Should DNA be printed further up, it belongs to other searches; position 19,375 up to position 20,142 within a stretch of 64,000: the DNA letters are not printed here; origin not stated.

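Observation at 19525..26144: HydBC-type (Bfu-like) flavin/Fe-S complex whose third subunit is a 1226-aa 2Fe2S-GltD-NuoG/FdhA-like fusion, with a trailing rubrerythrin-like gene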

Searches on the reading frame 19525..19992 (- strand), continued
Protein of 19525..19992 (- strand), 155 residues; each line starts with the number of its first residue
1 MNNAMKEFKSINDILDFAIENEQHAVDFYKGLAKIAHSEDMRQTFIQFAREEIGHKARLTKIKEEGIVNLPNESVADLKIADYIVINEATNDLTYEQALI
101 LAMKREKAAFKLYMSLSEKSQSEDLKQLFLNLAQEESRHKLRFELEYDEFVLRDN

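Call 52: find_encoding_contigs(protein=P0410, flank=6000, max_places=1)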
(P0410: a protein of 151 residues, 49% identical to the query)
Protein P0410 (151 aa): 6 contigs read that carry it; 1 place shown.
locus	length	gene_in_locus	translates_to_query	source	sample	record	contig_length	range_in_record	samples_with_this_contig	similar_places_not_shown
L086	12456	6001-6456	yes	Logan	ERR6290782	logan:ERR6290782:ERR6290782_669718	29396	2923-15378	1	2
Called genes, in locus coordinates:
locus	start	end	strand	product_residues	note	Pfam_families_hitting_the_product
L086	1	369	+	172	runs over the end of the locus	PF01257:2Fe-2S_thioredx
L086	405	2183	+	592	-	PF01512:Complex1_51K, PF12797:Fer4_2 (faint), PF10589:NADH_4Fe-4S, PF00037:Fer4, PF13237:Fer4_10 (weak), PF14697:Fer4_21, PF12837:Fer4_6 (weak), PF12838:Fer4_7 (weak)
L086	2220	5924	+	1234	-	PF13510:Fer2_4, PF14691:Fer4_20, PF07992:Pyr_redox_2, PF13450:NAD_binding_8, PF12838:Fer4_7 (weak), PF14697:Fer4_21 (weak), PF22117:Fer4_Nqo3, PF00384:Molybdopterin, +3 more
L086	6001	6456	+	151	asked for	PF02915:Rubrerythrin, PF13668:Ferritin_2, PF22277:EncFtn-like (faint)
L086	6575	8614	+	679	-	PF01476:LysM, PF23577:LysM_RLK (faint), PF01476:LysM, PF01094:ANF_receptor (faint)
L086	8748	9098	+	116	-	PF22277:EncFtn-like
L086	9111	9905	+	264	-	PF04454:Linocin_M18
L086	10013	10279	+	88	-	PF03692:CxxCxxCC (weak)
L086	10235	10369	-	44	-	-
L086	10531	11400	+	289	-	PF14321:DUF4382, PF13620:CarboxypepD_reg, PF13715:CarbopepD_reg_2 (faint)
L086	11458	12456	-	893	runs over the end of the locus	PF00072:Response_reg, PF00989:PAS, PF08448:PAS_4, PF13426:PAS_9, PF08448:PAS_4 (weak), PF00512:HisKA, PF02518:HATPase_c, PF00072:Response_reg, +3 more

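Call 53: find_encoding_contigs(protein=P0505, flank=6000, max_places=1)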
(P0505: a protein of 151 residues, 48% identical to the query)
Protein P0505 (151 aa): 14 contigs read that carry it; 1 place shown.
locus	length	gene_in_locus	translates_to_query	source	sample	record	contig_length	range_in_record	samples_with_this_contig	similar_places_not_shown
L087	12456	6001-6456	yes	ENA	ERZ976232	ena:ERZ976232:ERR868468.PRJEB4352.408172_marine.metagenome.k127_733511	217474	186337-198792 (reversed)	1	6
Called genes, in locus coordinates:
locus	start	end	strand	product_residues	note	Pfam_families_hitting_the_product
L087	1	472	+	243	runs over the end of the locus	-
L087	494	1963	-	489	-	PF01022:HTH_5 (weak), PF00989:PAS, PF13188:PAS_8 (faint), PF08448:PAS_4, PF13426:PAS_9, PF08447:PAS_3 (weak), PF00989:PAS (weak), PF08447:PAS_3, +1 more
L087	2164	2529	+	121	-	PF00190:Cupin_1 (weak), PF02311:AraC_binding (weak), PF07883:Cupin_2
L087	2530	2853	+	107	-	-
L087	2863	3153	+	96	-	PF23458:DUF7130 (weak), PF21349:RUBY_RBDX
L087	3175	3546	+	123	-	PF06397:Desulfoferrod_N, PF01880:Desulfoferrodox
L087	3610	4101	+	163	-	PF00210:Ferritin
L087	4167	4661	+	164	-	PF02915:Rubrerythrin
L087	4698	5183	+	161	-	PF01814:Hemerythrin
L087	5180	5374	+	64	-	-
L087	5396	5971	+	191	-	PF00210:Ferritin, PF02915:Rubrerythrin, PF23458:DUF7130 (weak), PF21349:RUBY_RBDX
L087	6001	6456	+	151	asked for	PF02915:Rubrerythrin, PF13668:Ferritin_2 (weak)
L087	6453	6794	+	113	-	PF01206:TusA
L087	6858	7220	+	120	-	PF02635:DsrE, PF13686:DrsE_2 (weak)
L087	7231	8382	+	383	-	PF00266:Aminotran_5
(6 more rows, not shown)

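Call 54: find_encoding_contigs(protein=P0412, flank=6000, max_places=1)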
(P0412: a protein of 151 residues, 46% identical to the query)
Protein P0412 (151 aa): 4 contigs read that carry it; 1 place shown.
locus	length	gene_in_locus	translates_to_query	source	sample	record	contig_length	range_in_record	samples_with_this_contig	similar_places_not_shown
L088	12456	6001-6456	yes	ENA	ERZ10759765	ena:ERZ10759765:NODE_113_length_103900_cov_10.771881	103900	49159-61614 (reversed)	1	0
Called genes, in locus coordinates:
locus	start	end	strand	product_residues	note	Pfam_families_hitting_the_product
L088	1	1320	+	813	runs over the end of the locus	PF01476:LysM (weak), PF13542:HTH_Tnp_ISL3 (faint), PF23446:LysM1_NFP_LYK (faint), PF23473:LysM3_LYK4_5 (faint), PF23577:LysM_RLK (faint), PF01476:LysM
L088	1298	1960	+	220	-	PF07661:MORN_2 (faint)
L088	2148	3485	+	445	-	PF02812:ELFV_dehydrog_N, PF00208:ELFV_dehydrog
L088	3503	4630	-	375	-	PF00924:MS_channel_2nd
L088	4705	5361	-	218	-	PF19515:DUF6048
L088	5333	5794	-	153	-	PF20050:DUF6452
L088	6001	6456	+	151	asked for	PF22277:EncFtn-like (faint), PF02915:Rubrerythrin, PF13668:Ferritin_2 (weak), PF02915:Rubrerythrin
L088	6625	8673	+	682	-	PF07584:BatA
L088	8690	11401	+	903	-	PF00521:DNA_topoisoIV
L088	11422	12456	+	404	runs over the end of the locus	PF00753:Lactamase_B, PF19583:ODP, PF00258:Flavodoxin_1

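Call 55: find_encoding_contigs(protein=P0476, flank=6000, max_places=1)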
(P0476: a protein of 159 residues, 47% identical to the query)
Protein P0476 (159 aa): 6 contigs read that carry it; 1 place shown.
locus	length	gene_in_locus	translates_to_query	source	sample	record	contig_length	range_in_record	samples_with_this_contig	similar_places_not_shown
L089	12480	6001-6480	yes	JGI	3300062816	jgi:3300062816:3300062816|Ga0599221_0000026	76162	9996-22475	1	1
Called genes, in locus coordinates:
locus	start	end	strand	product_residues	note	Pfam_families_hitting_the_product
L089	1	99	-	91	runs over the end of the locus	PF02604:PhdYeFM_antitox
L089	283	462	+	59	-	-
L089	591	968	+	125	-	PF13271:DUF4062, PF00140:Sigma70_r1_2 (faint)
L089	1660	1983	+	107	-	-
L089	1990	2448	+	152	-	PF01381:HTH_3 (faint)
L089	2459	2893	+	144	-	PF22091:DUF6941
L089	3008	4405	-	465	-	PF05368:NmrA, PF01073:3Beta_HSD (faint), PF01370:Epimerase, PF13460:NAD_binding_10, PF16363:GDP_Man_Dehyd, PF08338:DUF1731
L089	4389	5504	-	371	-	-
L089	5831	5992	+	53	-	PF00301:Rubredoxin, PF21349:RUBY_RBDX (faint)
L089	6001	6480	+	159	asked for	PF13668:Ferritin_2 (weak), PF02915:Rubrerythrin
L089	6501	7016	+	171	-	PF02915:Rubrerythrin, PF09537:DUF2383 (faint)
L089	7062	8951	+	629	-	PF01855:POR_N, PF02775:TPP_enzyme_C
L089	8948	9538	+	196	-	PF01558:POR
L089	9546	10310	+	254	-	PF09674:DUF2400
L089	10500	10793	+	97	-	PF00076:RRM_1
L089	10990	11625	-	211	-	PF03358:FMN_red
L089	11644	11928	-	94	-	PF11154:DUF2934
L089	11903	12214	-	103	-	-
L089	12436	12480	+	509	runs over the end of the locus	PF02310:B12-binding (weak), PF04055:Radical_SAM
